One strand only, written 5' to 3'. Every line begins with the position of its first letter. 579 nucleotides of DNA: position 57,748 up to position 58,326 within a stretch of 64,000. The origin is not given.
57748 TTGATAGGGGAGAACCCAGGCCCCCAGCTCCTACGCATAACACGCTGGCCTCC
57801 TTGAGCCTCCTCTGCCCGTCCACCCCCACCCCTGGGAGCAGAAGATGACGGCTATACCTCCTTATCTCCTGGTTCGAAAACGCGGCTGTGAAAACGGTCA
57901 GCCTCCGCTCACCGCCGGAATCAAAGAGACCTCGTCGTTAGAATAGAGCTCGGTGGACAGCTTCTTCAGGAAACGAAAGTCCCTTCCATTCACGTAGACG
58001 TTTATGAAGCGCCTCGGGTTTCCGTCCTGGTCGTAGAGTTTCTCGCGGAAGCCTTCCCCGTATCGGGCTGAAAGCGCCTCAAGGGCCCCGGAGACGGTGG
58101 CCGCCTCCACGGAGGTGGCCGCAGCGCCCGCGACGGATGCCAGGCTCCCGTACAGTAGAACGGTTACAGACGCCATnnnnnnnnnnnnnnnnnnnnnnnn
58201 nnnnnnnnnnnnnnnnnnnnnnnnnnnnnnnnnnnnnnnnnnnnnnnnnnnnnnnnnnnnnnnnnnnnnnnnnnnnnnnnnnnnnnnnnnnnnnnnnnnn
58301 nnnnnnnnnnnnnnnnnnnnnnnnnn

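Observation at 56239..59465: Sulfur-carrier-protein module: DsrE-like, MoeB/MoeZ-rhodanese fusion, ThiS/MoaD-like protein ending in GG, and a threonine-synthase-like PLP enzyme with zinc ribbon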

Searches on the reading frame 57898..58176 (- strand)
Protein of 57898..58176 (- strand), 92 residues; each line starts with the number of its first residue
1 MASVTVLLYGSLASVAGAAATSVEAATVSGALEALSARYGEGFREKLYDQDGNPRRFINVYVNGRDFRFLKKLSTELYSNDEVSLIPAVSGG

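Call 3: search_protein_families(library=pfam, proteins=[window:57898-58176:-])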
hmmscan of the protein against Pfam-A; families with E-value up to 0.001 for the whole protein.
window:57898-58176:- (92 aa): 1 family
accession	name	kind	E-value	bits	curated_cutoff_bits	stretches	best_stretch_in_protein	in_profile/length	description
PF02597.26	ThiS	-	2.8e-13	50.7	22.5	1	6-92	1-76/76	ThiS family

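Call 4: search_protein_families(library=ncbifam, proteins=[window:57898-58176:-])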
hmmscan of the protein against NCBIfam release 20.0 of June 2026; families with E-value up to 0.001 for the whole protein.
window:57898-58176:- (92 aa): 3 families
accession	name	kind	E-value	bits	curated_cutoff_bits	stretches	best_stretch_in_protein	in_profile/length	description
NF041918.1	SAMP1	equivalog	1.2e-15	57.8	60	1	5-92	2-91/91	ubiquitin-like small modifier protein 1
TIGR01687.1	moaD_arch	subfamily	1.1e-13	51.5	49.5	1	4-92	1-88/88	MoaD family protein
NF053661.1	Urm1_like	equivalog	1.4e-05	25.2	70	1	6-92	2-79/79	Urm1-like protein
